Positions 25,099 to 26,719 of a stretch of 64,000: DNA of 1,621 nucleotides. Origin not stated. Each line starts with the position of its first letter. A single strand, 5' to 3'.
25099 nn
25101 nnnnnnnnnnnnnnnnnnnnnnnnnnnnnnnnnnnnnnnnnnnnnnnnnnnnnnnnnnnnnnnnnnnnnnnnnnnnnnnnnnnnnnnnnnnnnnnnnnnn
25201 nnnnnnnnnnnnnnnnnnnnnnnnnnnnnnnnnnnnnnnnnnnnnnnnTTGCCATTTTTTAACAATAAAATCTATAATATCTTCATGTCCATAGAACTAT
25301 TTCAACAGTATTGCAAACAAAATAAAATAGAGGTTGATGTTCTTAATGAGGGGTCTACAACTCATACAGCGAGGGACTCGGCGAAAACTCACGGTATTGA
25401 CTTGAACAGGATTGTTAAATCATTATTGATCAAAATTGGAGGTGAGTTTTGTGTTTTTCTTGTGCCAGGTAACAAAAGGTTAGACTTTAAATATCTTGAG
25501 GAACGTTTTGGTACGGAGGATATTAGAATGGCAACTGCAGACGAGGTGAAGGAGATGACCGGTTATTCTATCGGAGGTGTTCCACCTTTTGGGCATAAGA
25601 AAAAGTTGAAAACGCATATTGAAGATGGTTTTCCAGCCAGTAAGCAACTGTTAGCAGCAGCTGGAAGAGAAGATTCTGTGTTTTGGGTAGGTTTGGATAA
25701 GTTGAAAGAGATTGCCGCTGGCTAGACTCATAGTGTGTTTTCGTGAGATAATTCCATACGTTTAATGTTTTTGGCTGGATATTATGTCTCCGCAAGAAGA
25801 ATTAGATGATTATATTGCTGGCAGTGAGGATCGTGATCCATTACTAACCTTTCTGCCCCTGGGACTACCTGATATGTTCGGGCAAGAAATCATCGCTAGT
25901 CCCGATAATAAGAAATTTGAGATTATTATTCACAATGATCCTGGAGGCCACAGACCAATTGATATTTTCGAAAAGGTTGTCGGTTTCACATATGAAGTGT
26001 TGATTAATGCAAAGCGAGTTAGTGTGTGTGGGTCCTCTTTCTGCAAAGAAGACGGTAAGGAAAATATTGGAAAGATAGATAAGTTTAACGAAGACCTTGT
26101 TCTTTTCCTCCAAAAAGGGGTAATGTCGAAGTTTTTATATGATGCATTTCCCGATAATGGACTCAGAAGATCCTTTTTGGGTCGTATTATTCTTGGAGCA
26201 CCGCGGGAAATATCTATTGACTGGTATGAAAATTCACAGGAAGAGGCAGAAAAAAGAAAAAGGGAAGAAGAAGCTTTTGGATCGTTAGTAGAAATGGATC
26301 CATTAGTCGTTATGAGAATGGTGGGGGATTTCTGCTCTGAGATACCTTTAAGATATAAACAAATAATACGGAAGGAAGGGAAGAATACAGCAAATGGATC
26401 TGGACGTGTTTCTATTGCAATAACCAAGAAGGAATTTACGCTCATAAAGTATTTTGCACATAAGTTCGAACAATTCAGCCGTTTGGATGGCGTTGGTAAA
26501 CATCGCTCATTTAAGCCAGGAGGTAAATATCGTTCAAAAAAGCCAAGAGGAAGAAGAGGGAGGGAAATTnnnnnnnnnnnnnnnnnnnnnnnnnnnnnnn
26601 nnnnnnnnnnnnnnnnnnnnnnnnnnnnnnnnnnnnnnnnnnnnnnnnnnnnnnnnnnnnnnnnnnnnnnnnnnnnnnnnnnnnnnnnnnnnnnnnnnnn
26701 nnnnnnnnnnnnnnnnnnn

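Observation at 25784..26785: Stand-alone sigma-70 region-4 domain protein, about 75% identical to RpoD region 4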

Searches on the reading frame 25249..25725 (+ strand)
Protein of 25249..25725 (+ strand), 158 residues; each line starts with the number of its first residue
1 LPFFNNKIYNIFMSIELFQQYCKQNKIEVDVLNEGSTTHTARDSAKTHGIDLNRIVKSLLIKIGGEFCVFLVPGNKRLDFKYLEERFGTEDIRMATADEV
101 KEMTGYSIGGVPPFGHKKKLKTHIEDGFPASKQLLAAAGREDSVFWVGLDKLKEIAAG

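Call 3: search_protein_families(library=pfam, proteins=[window:25249-25725:+], max_evalue=0.1)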
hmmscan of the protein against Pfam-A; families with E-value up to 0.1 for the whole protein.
window:25249-25725:+ (158 aa): 1 family
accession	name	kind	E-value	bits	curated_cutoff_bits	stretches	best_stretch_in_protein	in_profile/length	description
PF04073.20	tRNA_edit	-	2.8e-26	92.5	25.5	1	38-153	4-121/123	Aminoacyl-tRNA editing domain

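Call 60: find_related_loci(query=A6, collection=metagenome_contigs, flank=5000)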
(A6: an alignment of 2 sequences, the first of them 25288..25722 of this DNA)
Query A6 (145 aa) in metagenome_contigs; peptide patterns used: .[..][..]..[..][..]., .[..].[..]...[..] (x = any residue, [..] = any of these).
373 stretches matched a pattern, but none encodes a relative of the query by tblastn (E <= 1e-3).

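Call 87: find_homologous_proteins(query=window:25285-25722:+, max_evalue=1e-20)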
Query window:25285-25722:+ (146 aa): 73 proteins with E <= 1e-20 among 95 candidates.
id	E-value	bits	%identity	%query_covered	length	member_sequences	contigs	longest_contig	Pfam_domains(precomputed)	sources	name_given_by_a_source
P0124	1.2e-91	322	100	100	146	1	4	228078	PF04073.21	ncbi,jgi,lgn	-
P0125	4.7e-78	278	86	100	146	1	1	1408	PF04073.21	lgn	-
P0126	4.7e-68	245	78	96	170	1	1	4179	PF04073.21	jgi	jgi:Cys-tRNA(Pro) deacylase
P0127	5.3e-58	213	67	97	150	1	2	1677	PF04073.21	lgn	-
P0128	8.9e-55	202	65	96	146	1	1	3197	PF04073.21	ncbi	ncbi:MAG: YbaK/EbsC family protein [bacterium]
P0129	3.9e-53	197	62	98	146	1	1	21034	PF04073.21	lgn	-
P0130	6.2e-43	164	53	99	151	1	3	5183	PF04073.21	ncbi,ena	-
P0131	3.7e-42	161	51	98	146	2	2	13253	PF04073.21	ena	-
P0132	5.6e-41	158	50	99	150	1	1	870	PF04073.21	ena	-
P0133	6.9e-41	157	50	97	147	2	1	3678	PF04073.21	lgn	-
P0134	7.9e-41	157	53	96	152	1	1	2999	PF04073.21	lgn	-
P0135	8.1e-41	157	53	97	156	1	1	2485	PF04073.21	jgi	jgi:Cys-tRNA(Pro) deacylase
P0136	8.4e-41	157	52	97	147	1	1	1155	PF04073.21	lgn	-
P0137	4.3e-40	155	49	99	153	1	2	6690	PF04073.21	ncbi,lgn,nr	ncbi:MAG TPA: YbaK/EbsC family protein [Candidatus Dojkabacteria bacterium]|nr:YbaK/EbsC family prot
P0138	3.6e-39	152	51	98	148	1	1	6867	PF04073.21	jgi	-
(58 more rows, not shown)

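Call 89: find_encoding_contigs(protein=P0126, flank=5000, max_places=2)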
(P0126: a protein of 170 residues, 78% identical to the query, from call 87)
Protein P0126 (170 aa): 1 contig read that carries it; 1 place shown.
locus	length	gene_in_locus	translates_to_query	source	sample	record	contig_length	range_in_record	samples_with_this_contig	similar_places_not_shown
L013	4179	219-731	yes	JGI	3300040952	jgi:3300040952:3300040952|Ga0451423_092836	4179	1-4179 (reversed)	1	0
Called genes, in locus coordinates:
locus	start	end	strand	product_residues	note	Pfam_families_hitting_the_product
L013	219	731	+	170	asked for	PF04073:tRNA_edit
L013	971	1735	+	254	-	-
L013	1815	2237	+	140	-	PF06941:NT5C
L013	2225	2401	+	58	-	-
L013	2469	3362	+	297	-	-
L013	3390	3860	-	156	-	PF00535:Glycos_transf_2 (weak)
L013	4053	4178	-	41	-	?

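Call 90: find_encoding_contigs(protein=P0129, flank=6000, max_places=2)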
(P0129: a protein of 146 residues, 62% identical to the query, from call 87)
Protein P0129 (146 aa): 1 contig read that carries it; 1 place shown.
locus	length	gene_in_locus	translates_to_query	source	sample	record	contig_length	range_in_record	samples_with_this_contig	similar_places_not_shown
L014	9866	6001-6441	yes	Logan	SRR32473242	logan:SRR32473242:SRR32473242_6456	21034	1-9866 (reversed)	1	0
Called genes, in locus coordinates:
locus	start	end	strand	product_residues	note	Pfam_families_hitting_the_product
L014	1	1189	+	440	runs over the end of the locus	PF04932:Wzy_C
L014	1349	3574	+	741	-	PF00133:tRNA-synt_1, PF09334:tRNA-synt_1g (weak), PF13603:tRNA-synt_1_2 (weak), PF09334:tRNA-synt_1g (weak), PF08264:Anticodon_1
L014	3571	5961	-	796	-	PF00133:tRNA-synt_1, PF01406:tRNA-synt_1e (weak), PF09334:tRNA-synt_1g, PF01921:tRNA-synt_1f (faint), PF19303:Anticodon_3, PF03483:B3_4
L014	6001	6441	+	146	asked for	PF04073:tRNA_edit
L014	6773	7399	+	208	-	PF06941:NT5C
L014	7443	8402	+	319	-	-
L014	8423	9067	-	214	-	PF13641:Glyco_tranf_2_3 (faint), PF00535:Glycos_transf_2, PF10111:Glyco_tranf_2_2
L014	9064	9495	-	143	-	-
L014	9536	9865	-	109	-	?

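Call 91: find_encoding_contigs(protein=P0125, flank=3000, max_places=2)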
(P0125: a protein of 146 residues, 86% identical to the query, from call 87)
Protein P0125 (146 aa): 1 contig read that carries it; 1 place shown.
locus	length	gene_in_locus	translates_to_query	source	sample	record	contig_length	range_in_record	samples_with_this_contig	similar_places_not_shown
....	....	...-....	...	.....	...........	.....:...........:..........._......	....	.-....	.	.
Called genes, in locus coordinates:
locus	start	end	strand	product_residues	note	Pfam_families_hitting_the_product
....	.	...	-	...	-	?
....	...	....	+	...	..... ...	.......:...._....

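Call 92: find_encoding_contigs(protein=P0127, flank=3000, max_places=2)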
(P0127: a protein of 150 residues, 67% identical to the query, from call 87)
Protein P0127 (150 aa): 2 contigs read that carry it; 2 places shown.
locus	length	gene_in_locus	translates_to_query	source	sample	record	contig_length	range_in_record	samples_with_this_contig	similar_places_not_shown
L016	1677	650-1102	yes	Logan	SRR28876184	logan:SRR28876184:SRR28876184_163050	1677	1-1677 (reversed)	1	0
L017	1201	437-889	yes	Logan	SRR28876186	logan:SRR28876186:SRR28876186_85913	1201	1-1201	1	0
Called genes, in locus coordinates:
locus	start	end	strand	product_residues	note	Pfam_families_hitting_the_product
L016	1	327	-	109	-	?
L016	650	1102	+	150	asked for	PF04073:tRNA_edit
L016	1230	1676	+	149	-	?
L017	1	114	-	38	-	?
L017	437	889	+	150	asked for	PF04073:tRNA_edit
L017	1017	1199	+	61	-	?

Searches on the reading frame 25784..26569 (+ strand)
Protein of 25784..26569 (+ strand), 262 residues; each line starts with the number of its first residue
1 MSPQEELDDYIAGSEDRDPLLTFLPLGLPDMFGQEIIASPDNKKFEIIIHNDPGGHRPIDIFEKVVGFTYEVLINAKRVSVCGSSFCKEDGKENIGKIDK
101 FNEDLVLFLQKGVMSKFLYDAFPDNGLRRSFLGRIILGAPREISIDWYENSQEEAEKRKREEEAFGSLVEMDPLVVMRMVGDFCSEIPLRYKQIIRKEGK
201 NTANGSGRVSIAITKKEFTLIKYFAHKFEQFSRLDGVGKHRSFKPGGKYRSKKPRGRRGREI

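Call 20: search_protein_families(library=pfam, proteins=[window:25784-26569:+], max_evalue=10)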
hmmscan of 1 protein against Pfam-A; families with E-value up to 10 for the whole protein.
window:25784-26569:+ (262 aa): 0 families

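Call 21: search_protein_representatives(protein=window:25784-26569:+)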
Query: 262 residues. Proteins with E-value up to 0.001 (for the whole library): 3; up to 1e-10: 2; up to 1e-30: 1. The best 3 are listed.
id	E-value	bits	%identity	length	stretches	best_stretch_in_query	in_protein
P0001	8.2e-173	589.2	100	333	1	1-262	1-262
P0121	2.4e-22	96.0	31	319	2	15-191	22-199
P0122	8.4e-05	38.5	24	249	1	4-239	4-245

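Call 24: search_protein_families(library=pfam, proteins=[P0121, P0122], max_evalue=1)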
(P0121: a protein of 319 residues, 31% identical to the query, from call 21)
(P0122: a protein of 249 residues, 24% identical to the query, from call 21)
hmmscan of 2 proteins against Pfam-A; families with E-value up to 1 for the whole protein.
P0121 (319 aa): 1 family
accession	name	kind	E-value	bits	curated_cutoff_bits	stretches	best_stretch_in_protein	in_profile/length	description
PF04545.22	Sigma70_r4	-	0.00073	19.4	24.1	1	213-261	3-47/50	Sigma-70, region 4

P0122 (249 aa): 1 family
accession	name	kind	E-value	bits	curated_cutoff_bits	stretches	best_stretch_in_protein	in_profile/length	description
PF02334.22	RTP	-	0.19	12.7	26.7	1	162-205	64-107/113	Replication terminator protein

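Call 29: find_homologous_proteins(query=A3, max_evalue=0.01)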
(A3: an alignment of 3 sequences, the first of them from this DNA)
Query A3 (3 sequences) (261 aa, profile of the alignment): 2 proteins with E <= 0.01 among 3839 candidates.
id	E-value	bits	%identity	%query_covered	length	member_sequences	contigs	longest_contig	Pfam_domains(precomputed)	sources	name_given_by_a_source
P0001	1.2e-121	423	100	100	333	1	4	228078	PF04545.23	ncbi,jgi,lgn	-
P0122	5.7e-102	359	25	92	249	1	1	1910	-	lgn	-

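Call 31: find_encoding_contigs(protein=P0122, flank=10000)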
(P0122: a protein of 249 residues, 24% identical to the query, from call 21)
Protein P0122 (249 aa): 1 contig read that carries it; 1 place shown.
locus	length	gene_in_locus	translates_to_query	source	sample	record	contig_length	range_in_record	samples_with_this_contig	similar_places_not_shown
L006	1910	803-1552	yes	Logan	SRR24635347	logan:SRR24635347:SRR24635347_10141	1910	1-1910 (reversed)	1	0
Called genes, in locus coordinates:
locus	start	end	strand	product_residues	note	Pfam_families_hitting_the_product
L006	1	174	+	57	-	?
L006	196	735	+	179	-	-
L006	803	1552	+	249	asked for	-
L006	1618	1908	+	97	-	?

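Call 32: find_encoding_contigs(protein=P0121, flank=10000)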
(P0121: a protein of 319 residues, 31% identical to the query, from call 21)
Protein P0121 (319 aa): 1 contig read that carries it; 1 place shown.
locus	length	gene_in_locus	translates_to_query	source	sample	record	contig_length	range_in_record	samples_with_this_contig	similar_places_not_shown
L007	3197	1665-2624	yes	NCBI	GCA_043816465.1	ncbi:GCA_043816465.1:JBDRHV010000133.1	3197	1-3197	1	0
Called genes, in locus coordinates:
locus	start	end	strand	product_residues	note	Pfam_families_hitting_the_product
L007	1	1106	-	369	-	PF00133:tRNA-synt_1, PF01406:tRNA-synt_1e (weak), PF09334:tRNA-synt_1g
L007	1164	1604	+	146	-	PF04073:tRNA_edit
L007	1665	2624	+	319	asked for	-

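Call 33: find_related_loci(query=A3, collection=genome_contigs, flank=10000)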
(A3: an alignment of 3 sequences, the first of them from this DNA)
Query A3 (261 aa) in genome_contigs; peptide patterns used: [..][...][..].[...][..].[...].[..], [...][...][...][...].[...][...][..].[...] (x = any residue, [..] = any of these).
599 stretches matched a pattern (row limit reached: there are more); 1 encode a relative of the query (tblastn E <= 1e-3); 1 distinct loci.
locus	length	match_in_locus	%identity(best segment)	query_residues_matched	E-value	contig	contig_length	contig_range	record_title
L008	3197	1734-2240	31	17-184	3e-25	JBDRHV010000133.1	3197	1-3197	MAG: bacterium isolate MEGAHIT-group-1.550 k141_5140097, whole genome shotgun sequence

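Call 57: find_related_loci(query=A3, collection=metagenome_contigs, flank=6000)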
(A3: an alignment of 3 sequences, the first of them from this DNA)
Query A3 (261 aa) in metagenome_contigs; peptide patterns used: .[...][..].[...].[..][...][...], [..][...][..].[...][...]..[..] (x = any residue, [..] = any of these).
600 stretches matched a pattern, but none encodes a relative of the query by tblastn (E <= 1e-3).

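Call 61: find_related_loci(query=A3, collection=viral_contigs, flank=5000)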
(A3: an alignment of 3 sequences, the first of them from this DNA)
Query A3 (261 aa) in viral_contigs; peptide patterns used: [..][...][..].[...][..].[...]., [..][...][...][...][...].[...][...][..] (x = any residue, [..] = any of these).
600 stretches matched a pattern, but none encodes a relative of the query by tblastn (E <= 1e-3).

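Call 88: predict_structure(alignment_id=A7)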
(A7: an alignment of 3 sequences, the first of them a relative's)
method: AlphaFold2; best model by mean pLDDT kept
length: 319 residues; sequences in the alignment: 3
mean_pLDDT: 59.7   pTM: 0.56
mean pLDDT of the five models: 59.7, 58.9, 54.7, 36.2, 34.9
residues with pLDDT >= 90: 0; 70-90: 102; 50-70: 128; < 50: 89
segments of 3 or more residues with pLDDT < 50: 1-26, 59-62, 119-121, 147-160, 204-211, 265-273, 299-319
pLDDT, mean of each block of 10 residues (from residue 1): 25 33 46 64 78 65 63 77 66 57 60 54 55 63 50 36 69 82 79 75 46 61 64 69 79 74 49 64 84 60 36 25
secondary structure, 60 per line:
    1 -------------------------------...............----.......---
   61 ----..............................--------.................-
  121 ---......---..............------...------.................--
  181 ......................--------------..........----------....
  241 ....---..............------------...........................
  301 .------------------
elements in order: H32-42 E43-46 E51-57 H65-94 H103-119 H124-129 H133-146 H162-178 H181-202 H217-226 H237-244 H248-261 E274-280 H281-301
